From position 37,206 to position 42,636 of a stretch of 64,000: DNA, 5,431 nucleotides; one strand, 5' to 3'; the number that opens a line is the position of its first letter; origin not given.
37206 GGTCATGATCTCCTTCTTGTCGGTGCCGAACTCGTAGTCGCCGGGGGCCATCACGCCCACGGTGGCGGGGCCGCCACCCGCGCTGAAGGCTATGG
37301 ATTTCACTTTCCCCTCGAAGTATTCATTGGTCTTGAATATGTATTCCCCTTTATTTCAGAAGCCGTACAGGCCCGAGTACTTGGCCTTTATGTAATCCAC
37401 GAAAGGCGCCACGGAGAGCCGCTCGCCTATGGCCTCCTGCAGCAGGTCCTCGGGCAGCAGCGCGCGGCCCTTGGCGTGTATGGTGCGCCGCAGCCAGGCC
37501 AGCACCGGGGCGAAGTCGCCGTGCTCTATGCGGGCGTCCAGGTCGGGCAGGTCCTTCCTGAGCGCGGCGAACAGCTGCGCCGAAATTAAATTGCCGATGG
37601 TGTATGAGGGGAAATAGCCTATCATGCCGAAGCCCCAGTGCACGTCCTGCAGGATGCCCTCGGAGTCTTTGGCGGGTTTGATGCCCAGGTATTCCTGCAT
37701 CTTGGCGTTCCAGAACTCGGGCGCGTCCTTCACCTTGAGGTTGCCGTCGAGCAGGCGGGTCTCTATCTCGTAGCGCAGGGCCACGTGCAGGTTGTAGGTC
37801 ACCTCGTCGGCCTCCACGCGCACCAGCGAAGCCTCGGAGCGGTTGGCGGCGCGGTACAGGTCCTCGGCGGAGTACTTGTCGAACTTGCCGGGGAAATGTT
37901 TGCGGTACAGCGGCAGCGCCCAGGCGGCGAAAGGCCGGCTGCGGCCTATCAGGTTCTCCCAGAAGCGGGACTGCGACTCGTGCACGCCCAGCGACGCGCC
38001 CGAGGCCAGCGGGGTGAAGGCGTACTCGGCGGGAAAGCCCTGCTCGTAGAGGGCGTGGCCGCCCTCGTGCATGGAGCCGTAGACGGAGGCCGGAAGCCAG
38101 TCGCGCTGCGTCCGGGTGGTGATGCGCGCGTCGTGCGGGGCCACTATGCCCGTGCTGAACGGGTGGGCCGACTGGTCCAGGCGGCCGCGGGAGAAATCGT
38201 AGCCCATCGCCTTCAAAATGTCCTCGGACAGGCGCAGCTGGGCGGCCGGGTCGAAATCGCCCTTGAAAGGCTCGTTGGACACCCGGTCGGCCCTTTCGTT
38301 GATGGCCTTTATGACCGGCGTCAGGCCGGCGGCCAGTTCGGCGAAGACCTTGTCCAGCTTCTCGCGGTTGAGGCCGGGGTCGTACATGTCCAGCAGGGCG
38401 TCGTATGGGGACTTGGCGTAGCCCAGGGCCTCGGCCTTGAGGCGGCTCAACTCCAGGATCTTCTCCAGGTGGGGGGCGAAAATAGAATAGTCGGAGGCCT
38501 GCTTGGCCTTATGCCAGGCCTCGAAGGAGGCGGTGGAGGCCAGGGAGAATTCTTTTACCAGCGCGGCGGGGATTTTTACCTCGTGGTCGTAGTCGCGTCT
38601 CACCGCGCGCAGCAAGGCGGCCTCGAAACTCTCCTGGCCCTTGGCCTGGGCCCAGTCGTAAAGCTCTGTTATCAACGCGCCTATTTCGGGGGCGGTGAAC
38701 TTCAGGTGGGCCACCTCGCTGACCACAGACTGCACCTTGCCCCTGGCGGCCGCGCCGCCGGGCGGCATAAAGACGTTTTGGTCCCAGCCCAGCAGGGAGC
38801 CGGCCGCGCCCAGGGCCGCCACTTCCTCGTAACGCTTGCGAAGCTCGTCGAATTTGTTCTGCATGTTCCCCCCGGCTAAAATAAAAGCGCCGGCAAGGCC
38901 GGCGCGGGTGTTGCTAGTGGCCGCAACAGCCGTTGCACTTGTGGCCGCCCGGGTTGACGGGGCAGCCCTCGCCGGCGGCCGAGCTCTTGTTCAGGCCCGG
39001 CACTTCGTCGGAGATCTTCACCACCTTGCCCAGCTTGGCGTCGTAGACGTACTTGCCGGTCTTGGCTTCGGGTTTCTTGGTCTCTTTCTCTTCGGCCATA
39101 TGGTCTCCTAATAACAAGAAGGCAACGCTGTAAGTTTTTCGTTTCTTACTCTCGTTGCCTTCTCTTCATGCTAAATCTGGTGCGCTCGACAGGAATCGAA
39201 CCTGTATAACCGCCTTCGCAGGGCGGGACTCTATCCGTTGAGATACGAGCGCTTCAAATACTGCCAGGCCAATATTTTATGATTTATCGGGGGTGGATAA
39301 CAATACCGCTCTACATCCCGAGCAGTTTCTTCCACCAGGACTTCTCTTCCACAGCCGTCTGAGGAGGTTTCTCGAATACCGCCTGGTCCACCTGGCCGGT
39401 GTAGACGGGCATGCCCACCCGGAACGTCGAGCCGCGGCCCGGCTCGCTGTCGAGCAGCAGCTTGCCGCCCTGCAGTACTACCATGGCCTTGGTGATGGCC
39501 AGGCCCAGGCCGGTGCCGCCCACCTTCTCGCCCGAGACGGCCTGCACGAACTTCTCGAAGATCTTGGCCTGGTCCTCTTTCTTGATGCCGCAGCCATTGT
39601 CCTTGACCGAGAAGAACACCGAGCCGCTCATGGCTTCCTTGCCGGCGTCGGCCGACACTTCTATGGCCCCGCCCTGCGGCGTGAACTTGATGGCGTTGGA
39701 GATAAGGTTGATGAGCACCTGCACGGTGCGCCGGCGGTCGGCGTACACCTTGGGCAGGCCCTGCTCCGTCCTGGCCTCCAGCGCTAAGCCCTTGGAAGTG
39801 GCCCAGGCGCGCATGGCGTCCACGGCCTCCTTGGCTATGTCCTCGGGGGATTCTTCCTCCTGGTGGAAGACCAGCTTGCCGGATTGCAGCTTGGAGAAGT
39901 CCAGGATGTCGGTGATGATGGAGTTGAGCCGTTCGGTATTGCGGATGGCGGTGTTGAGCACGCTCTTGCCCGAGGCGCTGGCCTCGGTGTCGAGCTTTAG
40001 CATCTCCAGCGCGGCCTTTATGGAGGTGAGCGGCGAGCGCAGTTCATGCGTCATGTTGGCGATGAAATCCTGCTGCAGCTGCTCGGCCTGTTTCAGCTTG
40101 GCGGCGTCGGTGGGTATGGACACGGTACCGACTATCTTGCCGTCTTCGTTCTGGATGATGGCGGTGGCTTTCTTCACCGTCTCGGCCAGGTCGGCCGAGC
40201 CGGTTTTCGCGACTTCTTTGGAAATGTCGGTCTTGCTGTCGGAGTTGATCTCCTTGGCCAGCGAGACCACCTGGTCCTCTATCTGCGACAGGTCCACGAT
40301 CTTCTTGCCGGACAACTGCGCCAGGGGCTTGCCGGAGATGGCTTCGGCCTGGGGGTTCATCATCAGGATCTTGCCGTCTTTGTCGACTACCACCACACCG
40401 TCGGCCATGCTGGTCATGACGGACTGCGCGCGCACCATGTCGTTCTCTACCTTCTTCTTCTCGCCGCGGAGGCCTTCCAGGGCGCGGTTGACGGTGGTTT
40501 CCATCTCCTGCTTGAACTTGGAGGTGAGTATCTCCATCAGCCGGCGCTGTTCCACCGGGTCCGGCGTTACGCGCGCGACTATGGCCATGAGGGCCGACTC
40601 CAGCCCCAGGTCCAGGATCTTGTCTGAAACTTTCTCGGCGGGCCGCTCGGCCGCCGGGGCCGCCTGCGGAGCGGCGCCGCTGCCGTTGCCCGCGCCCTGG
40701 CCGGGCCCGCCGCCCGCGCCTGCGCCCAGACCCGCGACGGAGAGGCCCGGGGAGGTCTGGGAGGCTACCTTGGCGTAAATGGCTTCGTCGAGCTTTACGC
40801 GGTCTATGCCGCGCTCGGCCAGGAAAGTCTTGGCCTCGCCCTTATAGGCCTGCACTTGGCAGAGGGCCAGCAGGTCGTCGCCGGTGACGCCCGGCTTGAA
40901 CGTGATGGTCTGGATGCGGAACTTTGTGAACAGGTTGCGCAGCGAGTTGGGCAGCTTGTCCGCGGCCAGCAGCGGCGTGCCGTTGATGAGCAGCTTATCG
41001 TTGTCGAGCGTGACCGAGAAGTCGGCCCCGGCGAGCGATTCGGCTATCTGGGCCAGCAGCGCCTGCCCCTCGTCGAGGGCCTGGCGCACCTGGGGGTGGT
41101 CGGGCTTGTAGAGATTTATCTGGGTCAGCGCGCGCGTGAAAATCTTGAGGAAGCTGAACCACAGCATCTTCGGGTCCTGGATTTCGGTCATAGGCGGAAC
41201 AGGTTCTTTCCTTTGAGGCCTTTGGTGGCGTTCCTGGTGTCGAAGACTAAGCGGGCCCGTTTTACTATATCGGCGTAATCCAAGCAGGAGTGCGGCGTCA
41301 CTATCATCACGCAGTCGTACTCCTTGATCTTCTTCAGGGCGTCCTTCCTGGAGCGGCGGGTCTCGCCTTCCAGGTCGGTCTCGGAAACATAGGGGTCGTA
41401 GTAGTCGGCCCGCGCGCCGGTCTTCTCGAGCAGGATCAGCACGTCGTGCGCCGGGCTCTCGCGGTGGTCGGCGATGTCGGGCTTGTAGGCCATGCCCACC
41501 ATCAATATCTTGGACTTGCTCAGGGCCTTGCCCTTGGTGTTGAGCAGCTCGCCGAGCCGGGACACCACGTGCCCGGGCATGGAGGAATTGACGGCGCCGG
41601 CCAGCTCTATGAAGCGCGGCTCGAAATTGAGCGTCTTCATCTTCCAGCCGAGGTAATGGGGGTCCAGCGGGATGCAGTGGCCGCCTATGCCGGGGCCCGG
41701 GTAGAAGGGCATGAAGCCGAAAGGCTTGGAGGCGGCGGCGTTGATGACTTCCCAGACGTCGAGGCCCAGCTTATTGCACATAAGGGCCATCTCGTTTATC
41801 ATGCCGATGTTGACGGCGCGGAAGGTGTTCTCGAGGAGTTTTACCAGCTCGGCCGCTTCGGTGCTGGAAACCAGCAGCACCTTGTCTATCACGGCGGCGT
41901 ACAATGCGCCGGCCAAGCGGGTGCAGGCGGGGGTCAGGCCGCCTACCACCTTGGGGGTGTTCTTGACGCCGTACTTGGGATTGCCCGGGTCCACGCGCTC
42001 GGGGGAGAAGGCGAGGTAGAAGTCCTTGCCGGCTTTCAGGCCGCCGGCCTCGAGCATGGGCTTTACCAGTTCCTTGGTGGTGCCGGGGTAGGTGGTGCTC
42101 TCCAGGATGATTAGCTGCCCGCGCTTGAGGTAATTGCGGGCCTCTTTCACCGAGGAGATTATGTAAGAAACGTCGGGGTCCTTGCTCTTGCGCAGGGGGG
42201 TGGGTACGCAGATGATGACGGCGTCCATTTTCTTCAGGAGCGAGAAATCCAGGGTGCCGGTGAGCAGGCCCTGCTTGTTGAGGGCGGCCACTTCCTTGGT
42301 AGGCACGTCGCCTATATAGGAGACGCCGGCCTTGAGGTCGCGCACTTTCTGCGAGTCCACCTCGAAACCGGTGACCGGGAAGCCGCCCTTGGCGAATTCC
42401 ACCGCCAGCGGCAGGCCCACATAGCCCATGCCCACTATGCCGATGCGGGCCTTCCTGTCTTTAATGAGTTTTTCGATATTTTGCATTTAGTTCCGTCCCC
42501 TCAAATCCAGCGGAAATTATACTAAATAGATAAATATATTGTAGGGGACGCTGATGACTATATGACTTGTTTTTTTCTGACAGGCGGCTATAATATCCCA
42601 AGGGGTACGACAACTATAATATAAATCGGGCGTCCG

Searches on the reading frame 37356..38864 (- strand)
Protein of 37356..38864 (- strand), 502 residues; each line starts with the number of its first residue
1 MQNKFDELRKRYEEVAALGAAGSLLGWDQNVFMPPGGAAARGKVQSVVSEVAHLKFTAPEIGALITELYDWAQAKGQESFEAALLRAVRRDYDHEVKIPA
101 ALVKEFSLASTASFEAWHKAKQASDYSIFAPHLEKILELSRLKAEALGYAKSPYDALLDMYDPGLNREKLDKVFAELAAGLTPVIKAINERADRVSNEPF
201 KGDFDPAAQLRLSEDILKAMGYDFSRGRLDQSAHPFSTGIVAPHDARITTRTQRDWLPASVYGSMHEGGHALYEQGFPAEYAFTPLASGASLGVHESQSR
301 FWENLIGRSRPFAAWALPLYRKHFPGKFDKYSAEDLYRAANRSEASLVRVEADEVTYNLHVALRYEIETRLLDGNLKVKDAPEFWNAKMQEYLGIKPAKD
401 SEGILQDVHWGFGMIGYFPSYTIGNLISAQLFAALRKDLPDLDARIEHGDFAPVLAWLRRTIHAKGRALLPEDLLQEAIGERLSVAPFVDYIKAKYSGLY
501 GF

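Call 78: search_protein_families(library=pfam, proteins=[window:37356-38864:-], max_evalue=0.001)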
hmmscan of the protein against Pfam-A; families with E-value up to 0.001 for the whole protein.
window:37356-38864:- (502 aa): 1 family
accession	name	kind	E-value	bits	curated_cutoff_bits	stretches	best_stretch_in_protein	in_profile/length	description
PF02074.21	Peptidase_M32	-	6.5e-172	573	25.1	1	8-496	2-489/489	Carboxypeptidase Taq (M32) metallopeptidase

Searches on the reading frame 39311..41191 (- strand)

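Call 78: search_protein_families(library=pfam, proteins=[window:39311-41191:-], max_evalue=0.001)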
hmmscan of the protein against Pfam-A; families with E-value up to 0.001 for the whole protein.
window:39311-41191:- (626 aa): 6 families
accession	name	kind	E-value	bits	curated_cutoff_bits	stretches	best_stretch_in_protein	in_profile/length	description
PF02518.31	HATPase_c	-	3.6e-27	95.4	26.4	1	485-596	2-109/111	Histidine kinase-, DNA gyrase B-, and HSP90-like ATPase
PF00512.31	HisKA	-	7.3e-19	68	26.9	1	373-438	2-66/66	His Kinase A (phospho-acceptor) domain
PF00989.32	PAS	-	6e-09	36.3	22.6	1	257-310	5-57/113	PAS fold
PF13188.13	PAS_8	-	1.1e-06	28.8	21.8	1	256-307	4-53/65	PAS domain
PF08448.16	PAS_4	-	3.7e-06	27.6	23.1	1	261-301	3-43/110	PAS fold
PF13426.13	PAS_9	-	2.4e-05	25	27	1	264-327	2-59/103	PAS domain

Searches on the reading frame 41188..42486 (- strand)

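Call 78: search_protein_families(library=pfam, proteins=[window:41188-42486:-], max_evalue=0.001)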
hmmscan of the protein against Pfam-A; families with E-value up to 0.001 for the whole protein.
window:41188-42486:- (432 aa): 4 families
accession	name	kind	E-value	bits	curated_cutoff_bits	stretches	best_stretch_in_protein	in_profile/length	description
PF03721.20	UDPG_MGDP_dh_N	-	1.4e-43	149.1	27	1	14-190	2-181/187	UDP-glucose/GDP-mannose dehydrogenase family, NAD binding domain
PF00984.24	UDPG_MGDP_dh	-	5.2e-32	110.3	25.4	1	210-301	1-93/94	UDP-glucose/GDP-mannose dehydrogenase family, central domain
PF03720.21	UDPG_MGDP_dh_C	-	2.2e-21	76.6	30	1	329-422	2-102/103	UDP-glucose/GDP-mannose dehydrogenase family, UDP binding domain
PF03446.21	NAD_binding_2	-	3.5e-09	37.3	21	1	14-147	1-110/161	NAD binding domain of 6-phosphogluconate dehydrogenase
